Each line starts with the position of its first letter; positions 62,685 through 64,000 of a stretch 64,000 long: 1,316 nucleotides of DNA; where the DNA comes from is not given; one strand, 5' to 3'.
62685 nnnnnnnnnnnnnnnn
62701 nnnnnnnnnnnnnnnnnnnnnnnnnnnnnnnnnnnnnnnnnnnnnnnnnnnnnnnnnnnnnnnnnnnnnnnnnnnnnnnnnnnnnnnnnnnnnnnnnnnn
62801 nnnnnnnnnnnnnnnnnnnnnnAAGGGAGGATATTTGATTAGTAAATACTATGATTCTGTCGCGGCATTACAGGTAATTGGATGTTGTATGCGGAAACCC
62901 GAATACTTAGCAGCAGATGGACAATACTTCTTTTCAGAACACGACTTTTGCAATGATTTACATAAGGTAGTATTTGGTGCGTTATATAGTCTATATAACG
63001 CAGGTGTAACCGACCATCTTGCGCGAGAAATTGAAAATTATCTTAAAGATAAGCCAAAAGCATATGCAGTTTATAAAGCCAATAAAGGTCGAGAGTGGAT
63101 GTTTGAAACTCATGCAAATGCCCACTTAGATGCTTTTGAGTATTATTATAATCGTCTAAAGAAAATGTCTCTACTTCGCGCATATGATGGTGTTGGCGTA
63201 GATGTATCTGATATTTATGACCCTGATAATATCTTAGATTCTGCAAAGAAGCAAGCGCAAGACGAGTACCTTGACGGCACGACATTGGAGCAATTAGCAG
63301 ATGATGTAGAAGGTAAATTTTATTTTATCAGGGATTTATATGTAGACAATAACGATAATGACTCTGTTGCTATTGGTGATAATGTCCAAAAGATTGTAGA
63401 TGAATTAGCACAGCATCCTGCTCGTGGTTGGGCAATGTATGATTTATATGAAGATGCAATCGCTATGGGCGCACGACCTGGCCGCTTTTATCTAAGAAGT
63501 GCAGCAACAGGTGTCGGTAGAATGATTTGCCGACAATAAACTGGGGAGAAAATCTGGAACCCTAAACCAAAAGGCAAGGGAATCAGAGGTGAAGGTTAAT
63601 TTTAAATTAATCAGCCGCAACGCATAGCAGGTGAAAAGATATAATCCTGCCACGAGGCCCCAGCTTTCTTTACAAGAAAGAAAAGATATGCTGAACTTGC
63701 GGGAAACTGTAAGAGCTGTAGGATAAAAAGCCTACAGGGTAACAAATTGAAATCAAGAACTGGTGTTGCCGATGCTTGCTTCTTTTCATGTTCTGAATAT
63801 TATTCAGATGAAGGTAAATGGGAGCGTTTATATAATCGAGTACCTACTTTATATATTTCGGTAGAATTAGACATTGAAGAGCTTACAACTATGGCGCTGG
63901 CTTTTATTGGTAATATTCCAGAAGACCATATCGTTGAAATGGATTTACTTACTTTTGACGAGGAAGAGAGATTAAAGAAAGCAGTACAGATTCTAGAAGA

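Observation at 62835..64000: DnaB-like helicase reading frame interrupted inside the Walker A loop by about 220 bp of ORF-less structured RNA: candidate small intron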

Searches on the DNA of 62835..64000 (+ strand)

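Call 3: search_rna_families(source=window, start=63000, end=64000, threshold=evalue, max_evalue=1, show_alignments=3)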
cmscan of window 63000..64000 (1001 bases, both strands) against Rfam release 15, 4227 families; matches with E-value up to 1: 1.
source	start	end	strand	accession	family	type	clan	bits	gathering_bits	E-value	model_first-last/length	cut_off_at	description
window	63293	63374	+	RF00296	snoR16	Gene; snRNA; snoRNA; CD-box;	-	26.7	45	0.069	1-86/86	no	Small nucleolar RNA R16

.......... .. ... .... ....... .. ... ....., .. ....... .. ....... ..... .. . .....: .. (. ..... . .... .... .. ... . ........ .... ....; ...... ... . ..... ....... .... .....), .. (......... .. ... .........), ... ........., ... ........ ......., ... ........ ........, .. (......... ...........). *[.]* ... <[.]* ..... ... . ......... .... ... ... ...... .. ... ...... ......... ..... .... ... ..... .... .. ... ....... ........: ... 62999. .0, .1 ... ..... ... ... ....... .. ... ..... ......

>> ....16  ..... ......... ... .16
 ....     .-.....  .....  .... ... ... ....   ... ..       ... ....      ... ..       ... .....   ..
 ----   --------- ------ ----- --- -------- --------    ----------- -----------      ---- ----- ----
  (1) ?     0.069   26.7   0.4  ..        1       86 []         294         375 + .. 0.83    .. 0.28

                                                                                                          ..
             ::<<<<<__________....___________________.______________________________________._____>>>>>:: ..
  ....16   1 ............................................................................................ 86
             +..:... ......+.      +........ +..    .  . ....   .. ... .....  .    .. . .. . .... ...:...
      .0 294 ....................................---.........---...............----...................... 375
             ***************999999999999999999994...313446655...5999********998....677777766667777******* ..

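Call 5: search_dna_similar(query=window:62835-64000:+, collection=phages, mode=distant, max_rows=30)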
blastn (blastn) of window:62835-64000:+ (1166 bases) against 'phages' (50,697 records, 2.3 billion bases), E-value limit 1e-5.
Records with a match: 16; places in all: 16; records where one place covers at least 80% of the query: 0.
Best place of each record, by identity: 80-90% 3; 60-80% 13.
By first word of the organism name: Staphylococcus 7; Clostridioides 5; bajarodcaudo 1; Alicyclobacillus 1; Bacteriophage 1; Clostridium 1.
By host as written in the record: - 3; Mammaliicoccus sciuri C6854 2; Clostridioides difficile 2; Homo sapiens 2; Clostridioides sp. ES-S-0107-01 1; Staphylococcus chromogenes 1; Alicyclobacillus acidoterrestris MMB007 1; Staphylococcus epidermidis 1; and 3 more.
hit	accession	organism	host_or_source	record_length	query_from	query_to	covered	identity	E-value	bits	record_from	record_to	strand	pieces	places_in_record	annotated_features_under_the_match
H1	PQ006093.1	bajarodcaudo virus 2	Neotoma bryanti feces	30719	805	915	10%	77.2%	6e-11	76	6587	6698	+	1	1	none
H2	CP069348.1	Clostridioides phage pCD1602_4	water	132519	807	911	9%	75.7%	3e-8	67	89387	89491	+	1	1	record has no annotation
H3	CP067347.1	Clostridioides phage ES-S-0107-01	Clostridioides sp. ES-S-0107-01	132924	807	911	9%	74.8%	4e-7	63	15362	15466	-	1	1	record has no annotation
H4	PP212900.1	Staphylococcus phage PT1-1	Staphylococcus chromogenes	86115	847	922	7%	78.9%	4e-7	63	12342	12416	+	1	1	hypothetical protein (x2)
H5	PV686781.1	Alicyclobacillus phage MMB025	Alicyclobacillus acidoterrestris MMB007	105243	846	917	6%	79.5%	1e-6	62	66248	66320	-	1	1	hypothetical protein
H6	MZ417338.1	Staphylococcus phage PG-2021_4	Mammaliicoccus sciuri C6854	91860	846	917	6%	79.2%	4e-7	64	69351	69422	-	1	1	record has no annotation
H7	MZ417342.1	Staphylococcus phage PG-2021_68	Mammaliicoccus sciuri C6854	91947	846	917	6%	79.2%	4e-7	64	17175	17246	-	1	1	record has no annotation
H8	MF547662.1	Clostridioides phage LIBA6276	Clostridioides difficile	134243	846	918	6%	76.9%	1e-6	61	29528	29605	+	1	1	none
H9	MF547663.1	Clostridioides phage LIBA2945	Clostridioides difficile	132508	846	918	6%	76.9%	1e-6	61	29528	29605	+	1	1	none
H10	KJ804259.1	Staphylococcus phage 6ec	Homo sapiens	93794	846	914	6%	79.7%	4e-7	63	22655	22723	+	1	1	tapemeasure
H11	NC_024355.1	Staphylococcus phage 6ec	Homo sapiens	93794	846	914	6%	79.7%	4e-7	63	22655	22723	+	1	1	tail length tape measure protein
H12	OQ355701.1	Staphylococcus phage vB_SepS_BE22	Staphylococcus epidermidis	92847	846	914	6%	79.7%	4e-7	63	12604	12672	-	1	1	hypothetical protein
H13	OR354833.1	Staphylococcus phage S-CoN_Ph10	Staphylococcus sp.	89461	846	914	6%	79.7%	4e-7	63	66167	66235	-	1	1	hypothetical protein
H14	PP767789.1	Clostridioides phage phiCDKH02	Clostridioides difficile CD500-12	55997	853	915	5%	81.0%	1e-6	61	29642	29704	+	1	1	none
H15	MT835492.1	Bacteriophage sp.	human fecal samples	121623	869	923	5%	85.7%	5e-6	59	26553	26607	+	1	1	record has no annotation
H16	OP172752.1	Clostridium phage CB452P1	Clostridium butyricum BSC452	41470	864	915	4%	84.6%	5e-6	59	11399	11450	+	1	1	hypothetical protein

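Call 6: search_rna_families(source=window, start=63480, end=63790, threshold=evalue, max_evalue=10, show_alignments=4)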
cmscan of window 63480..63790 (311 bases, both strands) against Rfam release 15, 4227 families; matches with E-value up to 10: 4.
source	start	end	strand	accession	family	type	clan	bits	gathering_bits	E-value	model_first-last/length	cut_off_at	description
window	63701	63788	+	RF00116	C0465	Gene; sRNA;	-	14.5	40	4.8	1-78/78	no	C0465 RNA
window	63711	63736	-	RF02419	Spd-sr37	Gene; sRNA;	-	14.1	45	7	33-59/67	no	Streptococcus sRNA Spd-sr37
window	63538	63638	+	RF01932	bxd_4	Gene; lncRNA;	-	13.4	40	4.3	1-106/106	no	Bithoraxoid conserved region 4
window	63568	63694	-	RF02150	MESTIT1_3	Gene; lncRNA;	-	12.4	60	2.7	1-99/99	no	MEST intronic transcript 1, antisense RNA conserved region 3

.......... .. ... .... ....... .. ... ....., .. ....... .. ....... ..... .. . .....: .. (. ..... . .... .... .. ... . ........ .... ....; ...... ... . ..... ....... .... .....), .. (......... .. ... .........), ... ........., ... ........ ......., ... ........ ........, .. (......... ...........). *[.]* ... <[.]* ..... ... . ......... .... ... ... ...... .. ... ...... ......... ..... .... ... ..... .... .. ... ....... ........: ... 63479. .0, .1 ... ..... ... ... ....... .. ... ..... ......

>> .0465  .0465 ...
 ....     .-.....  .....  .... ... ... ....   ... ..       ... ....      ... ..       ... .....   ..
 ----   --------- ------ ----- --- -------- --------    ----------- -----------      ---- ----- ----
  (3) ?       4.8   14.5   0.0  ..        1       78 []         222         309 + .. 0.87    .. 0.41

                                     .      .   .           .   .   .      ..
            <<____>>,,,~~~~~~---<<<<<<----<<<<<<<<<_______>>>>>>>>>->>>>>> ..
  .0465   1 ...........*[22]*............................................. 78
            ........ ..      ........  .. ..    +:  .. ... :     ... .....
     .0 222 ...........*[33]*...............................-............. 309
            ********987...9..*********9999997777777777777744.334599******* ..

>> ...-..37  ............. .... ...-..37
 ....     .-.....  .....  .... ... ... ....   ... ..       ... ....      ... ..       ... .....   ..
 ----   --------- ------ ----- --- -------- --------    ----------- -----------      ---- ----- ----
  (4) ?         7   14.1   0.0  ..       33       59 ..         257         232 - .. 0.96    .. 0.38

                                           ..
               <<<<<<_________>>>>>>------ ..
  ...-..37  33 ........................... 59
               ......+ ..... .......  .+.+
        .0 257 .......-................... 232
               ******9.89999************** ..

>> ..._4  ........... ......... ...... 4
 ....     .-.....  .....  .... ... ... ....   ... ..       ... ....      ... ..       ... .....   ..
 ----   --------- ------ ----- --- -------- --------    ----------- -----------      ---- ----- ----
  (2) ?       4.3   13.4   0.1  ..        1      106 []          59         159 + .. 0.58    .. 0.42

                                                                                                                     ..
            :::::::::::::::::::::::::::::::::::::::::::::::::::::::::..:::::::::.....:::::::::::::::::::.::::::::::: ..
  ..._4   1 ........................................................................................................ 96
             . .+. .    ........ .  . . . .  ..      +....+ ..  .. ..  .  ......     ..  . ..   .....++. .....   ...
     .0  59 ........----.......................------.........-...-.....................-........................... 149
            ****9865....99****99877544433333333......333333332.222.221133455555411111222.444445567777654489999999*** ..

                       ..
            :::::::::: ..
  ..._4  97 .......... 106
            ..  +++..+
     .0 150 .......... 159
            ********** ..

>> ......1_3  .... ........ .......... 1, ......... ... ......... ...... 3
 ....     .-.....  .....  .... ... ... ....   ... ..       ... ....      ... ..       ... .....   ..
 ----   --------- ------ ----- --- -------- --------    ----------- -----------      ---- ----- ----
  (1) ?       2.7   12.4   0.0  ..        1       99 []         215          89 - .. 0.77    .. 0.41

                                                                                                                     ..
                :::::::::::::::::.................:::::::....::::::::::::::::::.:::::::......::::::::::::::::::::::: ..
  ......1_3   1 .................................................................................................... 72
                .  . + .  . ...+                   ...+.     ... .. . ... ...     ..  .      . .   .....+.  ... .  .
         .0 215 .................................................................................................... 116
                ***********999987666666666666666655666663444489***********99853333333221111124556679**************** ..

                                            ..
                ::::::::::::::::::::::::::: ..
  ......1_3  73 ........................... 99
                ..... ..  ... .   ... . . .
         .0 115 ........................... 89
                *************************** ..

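Call 15: get_annotated_region(hit=H10, flank=1500)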
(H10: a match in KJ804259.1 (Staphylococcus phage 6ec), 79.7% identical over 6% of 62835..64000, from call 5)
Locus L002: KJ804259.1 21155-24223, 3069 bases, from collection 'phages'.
description: Staphylococcus phage 6ec, complete genome.
organism: Staphylococcus phage 6ec (NCBI taxid 1500386)
taxonomy: Viruses; Duplodnaviria; Heunggongvirae; Uroviricota; Caudoviricetes; Sextaecvirus; Sextaecvirus sextaec
host: Homo sapiens; source: anterior nares; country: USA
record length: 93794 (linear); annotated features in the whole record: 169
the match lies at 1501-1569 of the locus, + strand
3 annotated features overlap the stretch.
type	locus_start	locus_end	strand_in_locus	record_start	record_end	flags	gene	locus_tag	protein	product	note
CDS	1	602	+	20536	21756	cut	-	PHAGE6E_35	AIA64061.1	minor tail protein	similar to phage tape measure protein, staphylococcal phage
CDS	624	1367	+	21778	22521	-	-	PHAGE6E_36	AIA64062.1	HNH endonuclease domain protein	-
CDS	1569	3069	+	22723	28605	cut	-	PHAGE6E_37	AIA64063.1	tapemeasure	similar to bacteriophage tail protein or tail measure length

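Call 16: get_annotated_region(hit=H4, flank=1500)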
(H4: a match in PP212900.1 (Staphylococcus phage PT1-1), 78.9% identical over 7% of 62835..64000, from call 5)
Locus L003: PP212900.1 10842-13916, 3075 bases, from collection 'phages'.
description: Staphylococcus phage PT1-1, complete genome.
organism: Staphylococcus phage PT1-1 (NCBI taxid 3117430)
taxonomy: Viruses; Duplodnaviria; Heunggongvirae; Uroviricota; Caudoviricetes; Sextaecvirus
host: Staphylococcus chromogenes; source: sewage; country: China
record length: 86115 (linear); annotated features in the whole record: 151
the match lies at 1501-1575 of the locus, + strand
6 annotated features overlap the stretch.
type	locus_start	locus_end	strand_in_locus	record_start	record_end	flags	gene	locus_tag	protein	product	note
CDS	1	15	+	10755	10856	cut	-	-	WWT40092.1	hypothetical protein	rasttk_feature_creation_tool=/opt/patric-common/ runtime/bin/phanotate version Unknown; ...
CDS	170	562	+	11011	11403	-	-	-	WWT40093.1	hypothetical protein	rasttk_feature_creation_tool=/opt/patric-common/ runtime/bin/phanotate version Unknown; ...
CDS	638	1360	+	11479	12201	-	-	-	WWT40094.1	hypothetical protein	rasttk_feature_creation_tool=/opt/patric-common/ runtime/bin/phanotate version Unknown; ...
CDS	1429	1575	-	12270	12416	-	-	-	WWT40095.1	hypothetical protein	rasttk_feature_creation_tool=/opt/patric-common/ runtime/bin/phanotate version Unknown; ...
CDS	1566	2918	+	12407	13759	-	-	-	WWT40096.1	hypothetical protein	rasttk_feature_creation_tool=/opt/patric-common/ runtime/bin/phanotate version Unknown; ...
CDS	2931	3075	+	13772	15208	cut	-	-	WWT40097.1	hypothetical protein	rasttk_feature_creation_tool=/opt/patric-common/ runtime/bin/phanotate version Unknown; ...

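Call 17: get_annotated_region(hit=H5, flank=1500)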
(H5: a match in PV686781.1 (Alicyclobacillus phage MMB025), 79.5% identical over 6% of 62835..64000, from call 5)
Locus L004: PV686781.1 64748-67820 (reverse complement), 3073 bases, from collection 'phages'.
description: Alicyclobacillus phage MMB025, complete genome.
organism: Alicyclobacillus phage MMB025 (NCBI taxid 3425951)
taxonomy: Viruses
host: Alicyclobacillus acidoterrestris MMB007; source: -; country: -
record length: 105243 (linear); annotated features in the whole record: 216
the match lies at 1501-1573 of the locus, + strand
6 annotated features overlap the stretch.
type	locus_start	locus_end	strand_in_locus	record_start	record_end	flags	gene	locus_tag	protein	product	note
CDS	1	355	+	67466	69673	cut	-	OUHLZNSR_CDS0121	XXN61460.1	DNA polymerase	DNA, RNA and nucleotide metabolism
CDS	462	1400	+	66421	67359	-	-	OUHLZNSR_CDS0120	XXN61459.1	endonuclease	DNA, RNA and nucleotide metabolism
CDS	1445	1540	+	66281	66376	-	-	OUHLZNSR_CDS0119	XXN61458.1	hypothetical protein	-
CDS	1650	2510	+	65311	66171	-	-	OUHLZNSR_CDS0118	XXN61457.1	DNA polymerase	DNA, RNA and nucleotide metabolism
CDS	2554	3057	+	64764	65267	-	-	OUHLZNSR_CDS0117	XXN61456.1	dUTPase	DNA, RNA and nucleotide metabolism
CDS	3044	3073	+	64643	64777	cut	-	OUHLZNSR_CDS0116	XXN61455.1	hypothetical protein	-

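Call 18: get_annotated_region(hit=H8, flank=1500)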
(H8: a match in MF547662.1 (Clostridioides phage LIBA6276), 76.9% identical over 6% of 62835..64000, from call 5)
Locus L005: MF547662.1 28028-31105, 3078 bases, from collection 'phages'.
description: Clostridioides phage LIBA6276, complete genome.
organism: Clostridioides phage LIBA6276 (NCBI taxid 2069614)
taxonomy: Viruses; Duplodnaviria; Heunggongvirae; Uroviricota; Caudoviricetes
host: Clostridioides difficile; source: hospital; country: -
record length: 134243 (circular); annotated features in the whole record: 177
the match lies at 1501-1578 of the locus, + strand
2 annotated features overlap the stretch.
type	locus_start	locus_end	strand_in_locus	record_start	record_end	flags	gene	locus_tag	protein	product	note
CDS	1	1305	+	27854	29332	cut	-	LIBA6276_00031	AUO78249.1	ATPase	involved in DNA repair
CDS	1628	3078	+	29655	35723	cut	-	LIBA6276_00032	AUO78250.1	hypothetical protein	-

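Call 19: get_annotated_region(hit=H1, flank=1500)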
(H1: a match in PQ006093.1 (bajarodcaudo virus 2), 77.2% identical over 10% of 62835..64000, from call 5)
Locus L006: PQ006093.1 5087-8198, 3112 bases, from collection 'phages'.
description: Bajarodcaudo virus 2 isolate BGG_06_2, complete genome.
organism: bajarodcaudo virus 2 (NCBI taxid 3342781)
taxonomy: Viruses; Duplodnaviria; Heunggongvirae; Uroviricota; Caudoviricetes
host: -; source: Neotoma bryanti feces; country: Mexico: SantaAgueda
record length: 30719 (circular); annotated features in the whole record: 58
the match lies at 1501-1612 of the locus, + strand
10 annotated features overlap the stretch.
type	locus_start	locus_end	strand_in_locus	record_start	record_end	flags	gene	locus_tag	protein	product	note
CDS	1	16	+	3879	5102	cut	-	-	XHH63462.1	LbR YadA-like protein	-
CDS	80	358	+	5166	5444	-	-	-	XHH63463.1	hypothetical protein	-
CDS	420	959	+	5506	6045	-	-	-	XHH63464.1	hypothetical protein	-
CDS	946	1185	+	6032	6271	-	-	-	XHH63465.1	hypothetical protein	-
CDS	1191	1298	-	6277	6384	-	-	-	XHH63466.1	hypothetical protein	-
CDS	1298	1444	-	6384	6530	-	-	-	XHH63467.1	hypothetical protein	-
CDS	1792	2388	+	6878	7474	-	-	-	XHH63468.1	hypothetical protein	-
CDS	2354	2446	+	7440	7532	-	-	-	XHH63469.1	hypothetical protein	-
CDS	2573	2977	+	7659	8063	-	-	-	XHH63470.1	hypothetical protein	-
CDS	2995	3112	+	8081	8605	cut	-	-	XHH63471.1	hypothetical protein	-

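Call 20: get_annotated_region(hit=H14, flank=1500)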
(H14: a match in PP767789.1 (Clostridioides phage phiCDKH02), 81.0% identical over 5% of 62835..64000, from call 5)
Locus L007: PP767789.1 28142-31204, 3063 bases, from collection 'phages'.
description: Clostridioides phage phiCDKH02, complete genome.
organism: Clostridioides phage phiCDKH02 (NCBI taxid 3145026)
taxonomy: Viruses
host: Clostridioides difficile CD500-12; source: clinical sample; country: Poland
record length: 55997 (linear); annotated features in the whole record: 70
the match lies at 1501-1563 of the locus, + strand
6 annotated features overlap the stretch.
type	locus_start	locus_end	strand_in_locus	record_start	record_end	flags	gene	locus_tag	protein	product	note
CDS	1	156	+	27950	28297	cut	-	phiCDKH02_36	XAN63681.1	hypothetical protein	-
CDS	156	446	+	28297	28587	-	-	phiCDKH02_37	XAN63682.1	hypothetical protein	HK97 gp10 family phage protein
CDS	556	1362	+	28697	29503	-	-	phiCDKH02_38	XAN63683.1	hypothetical protein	QQS_0957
CDS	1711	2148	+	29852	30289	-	-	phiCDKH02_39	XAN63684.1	DUF6838 family protein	-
CDS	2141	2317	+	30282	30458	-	-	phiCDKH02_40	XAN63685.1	hypothetical protein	-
CDS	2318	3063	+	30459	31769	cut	-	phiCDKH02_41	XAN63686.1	tail sheath family protein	-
